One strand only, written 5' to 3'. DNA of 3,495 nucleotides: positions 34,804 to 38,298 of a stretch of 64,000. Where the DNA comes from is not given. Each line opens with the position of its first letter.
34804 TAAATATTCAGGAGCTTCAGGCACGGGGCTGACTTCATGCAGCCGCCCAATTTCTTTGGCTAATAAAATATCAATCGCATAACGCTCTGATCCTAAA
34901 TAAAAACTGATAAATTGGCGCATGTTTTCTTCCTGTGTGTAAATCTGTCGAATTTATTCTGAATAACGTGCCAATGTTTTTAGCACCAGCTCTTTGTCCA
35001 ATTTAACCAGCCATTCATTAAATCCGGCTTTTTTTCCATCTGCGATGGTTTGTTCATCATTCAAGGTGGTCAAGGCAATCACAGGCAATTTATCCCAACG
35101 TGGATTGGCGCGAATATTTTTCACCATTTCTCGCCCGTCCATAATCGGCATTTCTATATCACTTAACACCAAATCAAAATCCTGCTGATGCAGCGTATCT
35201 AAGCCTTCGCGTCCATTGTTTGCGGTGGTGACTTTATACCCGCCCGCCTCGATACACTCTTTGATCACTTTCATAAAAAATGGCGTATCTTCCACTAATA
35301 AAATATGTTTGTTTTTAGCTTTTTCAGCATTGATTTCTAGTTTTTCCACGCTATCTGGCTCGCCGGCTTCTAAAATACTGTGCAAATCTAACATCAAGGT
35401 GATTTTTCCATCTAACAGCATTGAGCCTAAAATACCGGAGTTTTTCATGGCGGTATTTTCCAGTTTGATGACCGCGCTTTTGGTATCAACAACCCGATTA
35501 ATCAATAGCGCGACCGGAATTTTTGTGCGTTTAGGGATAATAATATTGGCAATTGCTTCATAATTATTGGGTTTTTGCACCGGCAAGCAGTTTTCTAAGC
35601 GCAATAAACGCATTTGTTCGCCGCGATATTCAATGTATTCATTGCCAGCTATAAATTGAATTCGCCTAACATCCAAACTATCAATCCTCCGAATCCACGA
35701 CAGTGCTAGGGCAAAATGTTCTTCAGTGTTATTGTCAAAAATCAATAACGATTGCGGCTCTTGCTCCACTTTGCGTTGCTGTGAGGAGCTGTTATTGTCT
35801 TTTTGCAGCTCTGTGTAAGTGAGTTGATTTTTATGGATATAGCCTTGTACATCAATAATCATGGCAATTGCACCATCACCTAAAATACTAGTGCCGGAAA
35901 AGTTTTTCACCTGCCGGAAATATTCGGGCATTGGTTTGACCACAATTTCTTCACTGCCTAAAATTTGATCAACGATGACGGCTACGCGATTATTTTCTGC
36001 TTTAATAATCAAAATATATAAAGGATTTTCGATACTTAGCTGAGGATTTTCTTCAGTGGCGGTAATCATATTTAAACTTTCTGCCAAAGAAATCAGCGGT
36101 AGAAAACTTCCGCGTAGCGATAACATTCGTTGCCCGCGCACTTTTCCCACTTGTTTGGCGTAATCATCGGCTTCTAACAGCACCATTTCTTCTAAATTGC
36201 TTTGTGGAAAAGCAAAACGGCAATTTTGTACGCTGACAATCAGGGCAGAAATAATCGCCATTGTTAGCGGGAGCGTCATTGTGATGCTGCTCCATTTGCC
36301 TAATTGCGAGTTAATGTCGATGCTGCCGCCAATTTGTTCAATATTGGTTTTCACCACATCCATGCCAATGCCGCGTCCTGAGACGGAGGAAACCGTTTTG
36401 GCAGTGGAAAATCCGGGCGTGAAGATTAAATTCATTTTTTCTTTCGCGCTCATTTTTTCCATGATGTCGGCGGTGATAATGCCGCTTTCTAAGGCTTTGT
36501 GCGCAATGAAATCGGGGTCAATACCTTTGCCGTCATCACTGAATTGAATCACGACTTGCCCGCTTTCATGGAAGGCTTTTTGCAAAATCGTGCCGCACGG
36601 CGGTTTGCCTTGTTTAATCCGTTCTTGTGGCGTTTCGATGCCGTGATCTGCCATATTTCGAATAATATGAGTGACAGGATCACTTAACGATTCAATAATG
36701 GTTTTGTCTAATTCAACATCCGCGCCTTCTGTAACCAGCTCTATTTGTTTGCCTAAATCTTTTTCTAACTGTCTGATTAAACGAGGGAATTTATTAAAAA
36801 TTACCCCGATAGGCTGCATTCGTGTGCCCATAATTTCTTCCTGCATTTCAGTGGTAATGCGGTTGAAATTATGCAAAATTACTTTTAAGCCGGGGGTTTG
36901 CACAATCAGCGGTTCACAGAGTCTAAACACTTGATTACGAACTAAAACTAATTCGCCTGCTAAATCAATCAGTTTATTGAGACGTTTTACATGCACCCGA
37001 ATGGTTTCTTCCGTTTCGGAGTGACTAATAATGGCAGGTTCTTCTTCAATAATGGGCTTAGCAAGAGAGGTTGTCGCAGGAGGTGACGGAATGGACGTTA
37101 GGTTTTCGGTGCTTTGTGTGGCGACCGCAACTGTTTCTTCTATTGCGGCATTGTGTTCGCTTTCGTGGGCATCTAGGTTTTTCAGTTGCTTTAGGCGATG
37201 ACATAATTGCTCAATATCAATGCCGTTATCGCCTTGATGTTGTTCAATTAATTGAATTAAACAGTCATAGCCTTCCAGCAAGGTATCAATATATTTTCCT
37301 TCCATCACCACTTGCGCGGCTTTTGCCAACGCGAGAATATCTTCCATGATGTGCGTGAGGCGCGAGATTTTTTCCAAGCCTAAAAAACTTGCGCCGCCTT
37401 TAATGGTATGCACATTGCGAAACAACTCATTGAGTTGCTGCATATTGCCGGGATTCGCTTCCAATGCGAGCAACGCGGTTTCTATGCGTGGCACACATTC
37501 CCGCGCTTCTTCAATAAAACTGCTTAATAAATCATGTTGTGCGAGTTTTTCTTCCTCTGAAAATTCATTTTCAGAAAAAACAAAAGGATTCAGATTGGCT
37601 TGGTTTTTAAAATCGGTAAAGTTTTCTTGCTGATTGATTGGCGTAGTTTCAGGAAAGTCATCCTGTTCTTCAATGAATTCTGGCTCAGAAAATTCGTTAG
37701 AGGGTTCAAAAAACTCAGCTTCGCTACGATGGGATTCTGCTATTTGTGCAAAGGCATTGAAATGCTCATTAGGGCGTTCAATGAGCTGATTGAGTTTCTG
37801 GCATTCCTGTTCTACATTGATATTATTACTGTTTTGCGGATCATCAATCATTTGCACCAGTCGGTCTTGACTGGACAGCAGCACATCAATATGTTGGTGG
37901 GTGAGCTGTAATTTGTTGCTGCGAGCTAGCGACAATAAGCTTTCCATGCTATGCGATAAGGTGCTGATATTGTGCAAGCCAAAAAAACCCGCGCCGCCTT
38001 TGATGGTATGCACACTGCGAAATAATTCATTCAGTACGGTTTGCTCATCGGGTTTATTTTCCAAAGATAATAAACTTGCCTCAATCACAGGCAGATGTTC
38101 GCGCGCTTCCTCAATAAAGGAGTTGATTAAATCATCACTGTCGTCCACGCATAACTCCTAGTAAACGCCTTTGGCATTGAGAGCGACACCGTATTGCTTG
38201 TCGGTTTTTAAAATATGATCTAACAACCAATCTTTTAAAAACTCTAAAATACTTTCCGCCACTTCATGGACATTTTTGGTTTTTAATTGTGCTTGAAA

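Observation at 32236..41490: Wsp-like alternative chemosensory operon with a hemerythrin-MCP input and a GGDEF output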

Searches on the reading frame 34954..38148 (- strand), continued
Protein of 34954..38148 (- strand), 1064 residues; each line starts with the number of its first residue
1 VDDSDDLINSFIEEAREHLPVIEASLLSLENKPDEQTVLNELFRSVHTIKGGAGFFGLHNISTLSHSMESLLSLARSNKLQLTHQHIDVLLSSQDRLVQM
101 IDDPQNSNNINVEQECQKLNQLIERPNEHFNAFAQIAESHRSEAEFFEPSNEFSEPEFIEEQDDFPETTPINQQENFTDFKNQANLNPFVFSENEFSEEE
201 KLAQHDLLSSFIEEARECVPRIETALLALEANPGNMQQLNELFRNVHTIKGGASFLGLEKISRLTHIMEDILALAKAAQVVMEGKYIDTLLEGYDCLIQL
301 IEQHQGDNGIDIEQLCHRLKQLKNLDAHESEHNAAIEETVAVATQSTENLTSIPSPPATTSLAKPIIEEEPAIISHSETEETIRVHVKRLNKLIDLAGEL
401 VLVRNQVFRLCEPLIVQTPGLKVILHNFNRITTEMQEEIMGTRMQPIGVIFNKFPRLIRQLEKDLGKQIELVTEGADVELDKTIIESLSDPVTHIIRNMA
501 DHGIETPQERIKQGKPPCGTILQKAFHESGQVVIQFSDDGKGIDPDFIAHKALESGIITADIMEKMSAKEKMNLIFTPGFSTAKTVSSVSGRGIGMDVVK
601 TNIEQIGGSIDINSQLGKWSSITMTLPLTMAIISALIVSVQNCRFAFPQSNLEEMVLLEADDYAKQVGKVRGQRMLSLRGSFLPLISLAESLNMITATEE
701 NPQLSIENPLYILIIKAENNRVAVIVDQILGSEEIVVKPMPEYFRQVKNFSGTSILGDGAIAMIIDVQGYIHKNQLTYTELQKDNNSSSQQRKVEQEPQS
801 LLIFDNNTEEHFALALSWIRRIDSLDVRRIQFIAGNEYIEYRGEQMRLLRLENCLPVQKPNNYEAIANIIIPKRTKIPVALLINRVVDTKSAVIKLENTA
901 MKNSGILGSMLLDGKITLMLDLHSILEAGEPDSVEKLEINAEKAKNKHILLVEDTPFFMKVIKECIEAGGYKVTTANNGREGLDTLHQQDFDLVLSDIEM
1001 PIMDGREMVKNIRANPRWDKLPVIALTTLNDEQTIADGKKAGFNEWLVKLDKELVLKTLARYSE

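Call 64: search_dna_similar(query=window:34954-38148:-, collection=plasmids, mode=protein, max_rows=25)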
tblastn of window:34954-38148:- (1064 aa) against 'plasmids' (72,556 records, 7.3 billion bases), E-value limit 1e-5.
Records with a match: 2200; places in all: 3220; records where one place covers at least 80% of the query: 27.
Best place of each record, by identity: <60% 2200.
By first word of the organism name: Klebsiella 336; Rhizobium 164; Bacillus 153; Sinorhizobium 153; Ralstonia 140; Pseudomonas 140; Pseudosulfitobacter 107; Pantoea 75; Phaeobacter 60; Azospirillum 49; and 210 more.
By predicted mobility (MOB-suite, as given by PLSDB): non-mobilizable 1324; conjugative 577; mobilizable 299.
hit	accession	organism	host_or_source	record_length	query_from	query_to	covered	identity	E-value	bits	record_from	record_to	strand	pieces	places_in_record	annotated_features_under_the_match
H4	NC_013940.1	Deferribacter desulfuricans SSM1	-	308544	2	1049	85%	35.0%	2e-105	576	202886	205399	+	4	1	chemotaxis protein CheW | response regulator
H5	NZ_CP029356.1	Azospirillum thermophilum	cell culture,hot spring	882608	5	1059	82%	34.7%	5e-119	549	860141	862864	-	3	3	chemotaxis protein CheW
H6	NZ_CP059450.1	Azospirillum brasilense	Prokaryotes,soil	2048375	3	1059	82%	34.6%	4e-118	545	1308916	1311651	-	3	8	none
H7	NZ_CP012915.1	Azospirillum brasilense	Digitaria eriantha,microbe,root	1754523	3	1059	82%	34.6%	6e-118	545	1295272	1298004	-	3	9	none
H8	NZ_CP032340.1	Azospirillum brasilense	soil sample,Agricultural field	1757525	3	1059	82%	34.6%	6e-118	545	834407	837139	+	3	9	none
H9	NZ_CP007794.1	Azospirillum argentinense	Triticum aestivum L.,Root,wheat ...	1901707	3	1059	82%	34.5%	3e-117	543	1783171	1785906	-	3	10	record has no annotation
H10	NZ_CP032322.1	Azospirillum argentinense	soil sample,Agricultural field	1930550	3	1059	82%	34.5%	3e-117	543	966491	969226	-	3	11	record has no annotation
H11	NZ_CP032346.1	Azospirillum brasilense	soil sample,Agricultural field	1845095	3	1059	82%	34.5%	4e-117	542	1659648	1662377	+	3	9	record has no annotation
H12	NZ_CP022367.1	Azospirillum sp. TSH58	single cell,paddy soils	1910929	3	1059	82%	34.5%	7e-117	541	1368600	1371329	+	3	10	record has no annotation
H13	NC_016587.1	Azospirillum lipoferum 4B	-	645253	3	1059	82%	34.5%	8e-117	541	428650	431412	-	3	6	chemotaxis protein CheW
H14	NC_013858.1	Azospirillum sp. B510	-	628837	3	1059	82%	34.5%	2e-116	540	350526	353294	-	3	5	chemotaxis protein CheW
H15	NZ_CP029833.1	Azospirillum ramasamyi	single cell,Cow dung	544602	3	1059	82%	34.5%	3e-116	540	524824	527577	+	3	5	chemotaxis protein CheW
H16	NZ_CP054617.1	Azospirillum oryzae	cell culture,soil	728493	3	1059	82%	34.4%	3e-117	544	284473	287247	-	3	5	chemotaxis protein CheW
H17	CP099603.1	Comamonadaceae bacterium OTU4NAUVB1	Arabidopsis thaliana,pure culture,leaf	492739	1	1061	77%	34.8%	8e-93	498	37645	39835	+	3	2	chemotaxis protein CheW | response regulator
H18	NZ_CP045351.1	Vibrio aquimaris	pure culture,Non-filtered water from ...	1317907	3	1061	74%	36.1%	3e-76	521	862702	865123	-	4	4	none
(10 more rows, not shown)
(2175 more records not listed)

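Call 78: search_solved_structures(query=window:34954-38148:-, max_evalue=1e-20, show_alignments=1)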
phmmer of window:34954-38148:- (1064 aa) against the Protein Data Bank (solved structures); distinct sequences matched with E-value up to 1e-20: 11.
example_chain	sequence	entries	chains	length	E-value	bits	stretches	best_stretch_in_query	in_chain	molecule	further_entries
6s1k_A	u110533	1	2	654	7.1e-97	328.7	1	349-769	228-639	Chemotaxis protein CheA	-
1b3q_A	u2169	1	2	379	1.3e-91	311.2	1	381-770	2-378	PROTEIN (CHEMOTAXIS PROTEIN CHEA)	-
3ja6_C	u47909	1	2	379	1.4e-91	311.1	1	381-770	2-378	Chemotaxis protein CheA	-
2ch4_A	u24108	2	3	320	3.4e-82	280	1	441-770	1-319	CHEMOTAXIS PROTEIN CHEA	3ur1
8c5v_A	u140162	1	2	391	2.8e-81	277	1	380-769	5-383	Chemotaxis protein CheA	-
4jpb_A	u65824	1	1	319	7.2e-80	272.4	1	441-770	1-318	Chemotaxis protein CheA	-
4xiv_A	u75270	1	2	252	1.2e-66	228.7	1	380-629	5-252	Chemotaxis protein CheA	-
1i5d_A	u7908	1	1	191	9.8e-57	195.8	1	439-629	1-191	CHEMOTAXIS PROTEIN CHEA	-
1i58_A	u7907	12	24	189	3.1e-56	194.1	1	441-629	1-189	CHEMOTAXIS PROTEIN CHEA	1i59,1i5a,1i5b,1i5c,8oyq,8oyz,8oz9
6mi6_A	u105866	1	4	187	1.7e-55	191.7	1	443-628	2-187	Chemotaxis protein CheA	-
6ff6_A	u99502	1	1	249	1.3e-23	86.1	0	9-106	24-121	BRIC1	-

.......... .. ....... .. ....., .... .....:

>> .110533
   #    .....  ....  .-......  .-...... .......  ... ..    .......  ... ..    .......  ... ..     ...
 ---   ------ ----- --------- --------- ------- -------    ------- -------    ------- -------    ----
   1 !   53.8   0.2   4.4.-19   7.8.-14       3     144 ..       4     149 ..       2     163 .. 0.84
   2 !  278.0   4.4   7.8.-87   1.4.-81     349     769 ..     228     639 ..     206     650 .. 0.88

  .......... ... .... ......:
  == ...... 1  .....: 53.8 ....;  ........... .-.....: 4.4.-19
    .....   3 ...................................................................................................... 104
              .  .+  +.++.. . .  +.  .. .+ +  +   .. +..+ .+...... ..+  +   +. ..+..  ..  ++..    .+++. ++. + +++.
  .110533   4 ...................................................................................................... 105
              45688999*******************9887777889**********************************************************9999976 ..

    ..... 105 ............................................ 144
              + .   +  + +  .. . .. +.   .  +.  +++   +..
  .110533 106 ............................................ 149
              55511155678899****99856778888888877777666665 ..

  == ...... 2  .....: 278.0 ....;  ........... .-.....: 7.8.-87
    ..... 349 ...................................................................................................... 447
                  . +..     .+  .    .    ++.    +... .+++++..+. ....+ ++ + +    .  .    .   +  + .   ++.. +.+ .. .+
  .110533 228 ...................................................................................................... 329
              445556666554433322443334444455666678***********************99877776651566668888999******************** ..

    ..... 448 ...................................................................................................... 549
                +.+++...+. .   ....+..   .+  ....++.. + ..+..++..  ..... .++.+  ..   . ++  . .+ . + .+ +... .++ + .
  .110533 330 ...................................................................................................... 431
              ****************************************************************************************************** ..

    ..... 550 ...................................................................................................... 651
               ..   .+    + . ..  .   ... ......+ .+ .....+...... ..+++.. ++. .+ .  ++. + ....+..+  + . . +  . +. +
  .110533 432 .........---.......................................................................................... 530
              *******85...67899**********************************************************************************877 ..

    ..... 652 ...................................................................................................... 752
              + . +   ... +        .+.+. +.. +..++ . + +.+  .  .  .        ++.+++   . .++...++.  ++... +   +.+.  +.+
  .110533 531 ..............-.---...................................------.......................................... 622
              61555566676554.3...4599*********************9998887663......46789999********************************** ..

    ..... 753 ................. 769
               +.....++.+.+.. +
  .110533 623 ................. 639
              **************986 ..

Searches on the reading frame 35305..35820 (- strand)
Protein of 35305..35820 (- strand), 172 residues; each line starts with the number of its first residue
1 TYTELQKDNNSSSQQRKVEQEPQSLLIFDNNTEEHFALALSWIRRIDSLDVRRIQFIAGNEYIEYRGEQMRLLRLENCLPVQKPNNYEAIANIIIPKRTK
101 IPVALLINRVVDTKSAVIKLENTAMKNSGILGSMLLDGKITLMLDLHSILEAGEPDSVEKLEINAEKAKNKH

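Call 53: search_protein_families(library=pfam, proteins=[window:35305-35820:-], max_evalue=0.01)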
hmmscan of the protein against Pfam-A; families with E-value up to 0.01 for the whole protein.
seq(172 aa): 1 family
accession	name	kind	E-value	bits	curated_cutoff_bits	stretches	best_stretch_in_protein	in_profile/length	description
PF01584.24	CheW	-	5.3e-10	39.5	23.5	1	33-152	9-136/138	CheW-like domain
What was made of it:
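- Checked: CheA also carries a second CheW-like domain at residues 809-928, E 5e-10 (call 53).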

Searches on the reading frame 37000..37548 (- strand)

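Call 53: search_protein_families(library=pfam, proteins=[window:37000-37548:-], max_evalue=0.01)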
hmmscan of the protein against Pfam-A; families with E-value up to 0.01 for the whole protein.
seq(183 aa): 1 family
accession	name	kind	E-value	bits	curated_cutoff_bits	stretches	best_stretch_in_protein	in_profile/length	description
PF01627.28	Hpt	-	9.2e-19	67.9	24.6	1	6-93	1-77/84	Hpt domain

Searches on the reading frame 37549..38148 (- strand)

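Call 53: search_protein_families(library=pfam, proteins=[window:37549-38148:-], max_evalue=0.01)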
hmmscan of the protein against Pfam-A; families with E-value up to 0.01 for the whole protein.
seq(200 aa): 2 families
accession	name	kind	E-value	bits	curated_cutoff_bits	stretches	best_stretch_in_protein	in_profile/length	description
PF01627.28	Hpt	-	1.9e-18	66.9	24.6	1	6-101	1-78/84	Hpt domain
PF23742.1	VBS_C3G9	-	0.00072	20.1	27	1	59-145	9-92/120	C3G9 VBS-like domain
